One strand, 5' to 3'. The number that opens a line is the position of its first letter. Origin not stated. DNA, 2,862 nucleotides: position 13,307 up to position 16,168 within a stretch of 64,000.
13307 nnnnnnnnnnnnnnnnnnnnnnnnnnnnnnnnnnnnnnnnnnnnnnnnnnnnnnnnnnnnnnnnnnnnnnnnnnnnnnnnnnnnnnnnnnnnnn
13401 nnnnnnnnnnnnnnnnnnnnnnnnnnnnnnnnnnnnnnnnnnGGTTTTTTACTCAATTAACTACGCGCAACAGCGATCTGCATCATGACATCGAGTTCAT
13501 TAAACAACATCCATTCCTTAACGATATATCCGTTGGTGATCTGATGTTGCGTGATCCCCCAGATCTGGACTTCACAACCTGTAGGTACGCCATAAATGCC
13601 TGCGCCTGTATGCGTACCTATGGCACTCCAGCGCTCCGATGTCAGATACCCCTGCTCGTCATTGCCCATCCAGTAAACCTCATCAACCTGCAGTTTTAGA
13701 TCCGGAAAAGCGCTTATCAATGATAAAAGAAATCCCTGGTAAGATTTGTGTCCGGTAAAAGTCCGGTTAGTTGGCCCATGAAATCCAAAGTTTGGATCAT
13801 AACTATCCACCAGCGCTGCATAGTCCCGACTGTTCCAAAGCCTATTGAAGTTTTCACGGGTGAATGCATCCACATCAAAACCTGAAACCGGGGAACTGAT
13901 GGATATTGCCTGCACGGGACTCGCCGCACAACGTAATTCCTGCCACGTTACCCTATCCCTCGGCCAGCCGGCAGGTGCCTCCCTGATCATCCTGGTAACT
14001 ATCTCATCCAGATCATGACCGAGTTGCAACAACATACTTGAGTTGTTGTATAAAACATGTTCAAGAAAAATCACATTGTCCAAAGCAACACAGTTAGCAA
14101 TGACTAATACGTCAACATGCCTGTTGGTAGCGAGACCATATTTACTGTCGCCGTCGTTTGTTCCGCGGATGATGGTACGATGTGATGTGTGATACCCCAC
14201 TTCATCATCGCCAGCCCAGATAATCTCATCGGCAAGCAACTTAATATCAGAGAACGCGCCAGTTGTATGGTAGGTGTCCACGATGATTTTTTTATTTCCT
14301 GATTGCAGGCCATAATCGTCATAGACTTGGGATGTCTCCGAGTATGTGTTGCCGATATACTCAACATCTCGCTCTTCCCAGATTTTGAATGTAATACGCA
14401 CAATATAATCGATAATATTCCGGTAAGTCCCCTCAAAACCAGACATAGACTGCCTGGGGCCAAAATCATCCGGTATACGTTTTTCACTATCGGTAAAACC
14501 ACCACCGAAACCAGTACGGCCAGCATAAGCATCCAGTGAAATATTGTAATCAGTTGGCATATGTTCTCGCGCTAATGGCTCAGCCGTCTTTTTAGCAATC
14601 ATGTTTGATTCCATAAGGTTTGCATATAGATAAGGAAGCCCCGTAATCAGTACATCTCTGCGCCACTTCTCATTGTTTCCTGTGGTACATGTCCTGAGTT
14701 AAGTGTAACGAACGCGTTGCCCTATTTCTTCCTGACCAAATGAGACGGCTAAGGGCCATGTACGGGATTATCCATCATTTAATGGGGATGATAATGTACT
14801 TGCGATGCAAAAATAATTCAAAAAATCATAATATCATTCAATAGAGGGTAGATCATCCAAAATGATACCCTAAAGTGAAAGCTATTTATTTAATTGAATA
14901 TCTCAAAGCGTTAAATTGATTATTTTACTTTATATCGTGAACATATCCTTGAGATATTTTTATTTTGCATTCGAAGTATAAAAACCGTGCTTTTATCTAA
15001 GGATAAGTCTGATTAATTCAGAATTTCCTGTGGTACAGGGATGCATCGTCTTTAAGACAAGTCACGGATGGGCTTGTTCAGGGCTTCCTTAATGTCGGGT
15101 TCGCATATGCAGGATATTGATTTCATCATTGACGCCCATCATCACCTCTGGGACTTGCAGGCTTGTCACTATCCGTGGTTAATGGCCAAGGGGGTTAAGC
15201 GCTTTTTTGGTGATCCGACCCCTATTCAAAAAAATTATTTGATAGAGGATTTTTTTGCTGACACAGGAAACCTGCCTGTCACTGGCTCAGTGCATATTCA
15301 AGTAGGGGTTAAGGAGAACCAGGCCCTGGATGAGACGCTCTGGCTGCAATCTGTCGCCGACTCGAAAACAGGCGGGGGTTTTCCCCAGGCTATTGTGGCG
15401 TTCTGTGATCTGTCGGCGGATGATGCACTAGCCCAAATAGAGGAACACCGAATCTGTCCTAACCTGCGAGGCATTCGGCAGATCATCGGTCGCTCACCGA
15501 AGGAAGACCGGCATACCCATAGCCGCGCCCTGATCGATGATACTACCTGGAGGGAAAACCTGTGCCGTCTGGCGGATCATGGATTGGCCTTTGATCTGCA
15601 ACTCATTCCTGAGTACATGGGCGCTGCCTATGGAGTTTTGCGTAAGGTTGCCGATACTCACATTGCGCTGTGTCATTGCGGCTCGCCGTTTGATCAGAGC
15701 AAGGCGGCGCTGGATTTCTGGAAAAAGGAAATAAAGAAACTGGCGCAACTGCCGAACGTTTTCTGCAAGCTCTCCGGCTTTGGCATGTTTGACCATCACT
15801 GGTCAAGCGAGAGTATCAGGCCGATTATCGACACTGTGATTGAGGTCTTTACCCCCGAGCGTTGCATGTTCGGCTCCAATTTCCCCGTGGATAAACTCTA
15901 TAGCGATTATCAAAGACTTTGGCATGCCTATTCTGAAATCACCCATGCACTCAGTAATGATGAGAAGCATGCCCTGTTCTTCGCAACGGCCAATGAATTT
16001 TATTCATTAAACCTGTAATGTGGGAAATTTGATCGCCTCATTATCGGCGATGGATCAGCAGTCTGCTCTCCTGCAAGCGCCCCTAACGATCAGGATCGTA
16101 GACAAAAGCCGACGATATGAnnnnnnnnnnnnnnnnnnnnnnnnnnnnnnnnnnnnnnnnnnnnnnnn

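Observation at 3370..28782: Expanded family of tandem NTF2/SnoaL-like (ester cyclase-like) proteins: six intact paralogs plus one decayed copy in a single transport/catabolic island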

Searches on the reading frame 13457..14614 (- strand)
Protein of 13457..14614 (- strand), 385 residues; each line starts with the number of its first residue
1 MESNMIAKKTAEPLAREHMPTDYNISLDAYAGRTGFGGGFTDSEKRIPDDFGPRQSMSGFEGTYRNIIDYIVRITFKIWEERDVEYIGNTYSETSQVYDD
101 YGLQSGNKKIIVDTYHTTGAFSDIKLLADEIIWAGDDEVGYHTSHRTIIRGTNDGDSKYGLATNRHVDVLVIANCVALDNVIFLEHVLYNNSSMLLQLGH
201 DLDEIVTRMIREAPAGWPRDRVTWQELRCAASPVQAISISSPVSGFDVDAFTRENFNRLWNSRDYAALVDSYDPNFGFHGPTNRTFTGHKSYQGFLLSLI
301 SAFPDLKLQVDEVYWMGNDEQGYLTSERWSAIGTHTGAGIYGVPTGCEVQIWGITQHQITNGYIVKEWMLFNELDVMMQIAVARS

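Call 4: search_protein_families(library=pfam, proteins=[window:13457-14614:-], max_evalue=0.1)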
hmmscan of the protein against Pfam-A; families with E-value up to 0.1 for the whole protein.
window:13457-14614:- (385 aa): 3 families
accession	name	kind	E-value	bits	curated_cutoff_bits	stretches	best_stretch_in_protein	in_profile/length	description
PF07366.18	SnoaL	-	5.3e-18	65.5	28.4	1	254-380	5-126/126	SnoaL-like polyketide cyclase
PF12680.13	SnoaL_2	-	9.2e-13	49.1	27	1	255-365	3-100/102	SnoaL-like domain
PF14534.12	DUF4440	-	0.093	13.6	25.2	0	254-316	6-67/107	Domain of unknown function (DUF4440)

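Call 5: search_protein_families(library=ncbifam, proteins=[window:13457-14614:-], max_evalue=0.1)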
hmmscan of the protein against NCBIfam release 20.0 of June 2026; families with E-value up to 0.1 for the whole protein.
window:13457-14614:- (385 aa): 1 family
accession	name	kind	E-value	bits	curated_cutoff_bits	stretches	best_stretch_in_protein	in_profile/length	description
TIGR02096.1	TIGR02096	subfamily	7.5e-05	23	97.1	1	256-381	7-129/129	ketosteroid isomerase-related protein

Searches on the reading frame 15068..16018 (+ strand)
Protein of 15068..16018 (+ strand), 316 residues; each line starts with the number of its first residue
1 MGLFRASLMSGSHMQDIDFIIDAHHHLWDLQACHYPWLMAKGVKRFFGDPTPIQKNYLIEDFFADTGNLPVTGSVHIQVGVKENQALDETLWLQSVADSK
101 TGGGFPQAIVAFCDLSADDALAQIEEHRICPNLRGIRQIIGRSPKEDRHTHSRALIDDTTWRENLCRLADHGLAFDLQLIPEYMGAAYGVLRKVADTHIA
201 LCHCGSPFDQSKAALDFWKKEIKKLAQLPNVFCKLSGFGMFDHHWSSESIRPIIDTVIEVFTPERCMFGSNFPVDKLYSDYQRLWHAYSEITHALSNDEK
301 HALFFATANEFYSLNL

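Call 6: search_protein_families(library=pfam, proteins=[window:15068-16018:+], max_evalue=0.001)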
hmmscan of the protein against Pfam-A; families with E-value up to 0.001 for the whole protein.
window:15068-16018:+ (316 aa): 1 family
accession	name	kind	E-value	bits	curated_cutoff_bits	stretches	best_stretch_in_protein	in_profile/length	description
PF04909.20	Amidohydro_2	-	7e-38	131.5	26.4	1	21-313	1-288/289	Amidohydrolase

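Call 26: search_protein_families(library=ncbifam, proteins=[window:15068-16018:+], max_evalue=0.00001)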
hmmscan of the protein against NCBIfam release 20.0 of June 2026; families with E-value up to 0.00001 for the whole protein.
window:15068-16018:+ (316 aa): 1 family
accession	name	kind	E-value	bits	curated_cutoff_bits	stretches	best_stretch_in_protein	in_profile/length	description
NF052480.1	FuconLaconase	equivalog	1.3e-31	110.3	400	1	21-314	3-286/287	L-fucono-1,5-lactonase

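Call 55: search_solved_structures(query=window:15068-16018:+, max_evalue=0.00001)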
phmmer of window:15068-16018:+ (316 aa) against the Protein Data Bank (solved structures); distinct sequences matched with E-value up to 0.00001: 2.
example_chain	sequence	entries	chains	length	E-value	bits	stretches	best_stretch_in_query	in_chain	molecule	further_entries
4dlf_A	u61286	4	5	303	7.3e-17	64.6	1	21-314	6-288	Amidohydrolase 2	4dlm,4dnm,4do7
6uvz_A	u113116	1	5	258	1.2e-06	30.9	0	20-92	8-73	Amidohydrolase 2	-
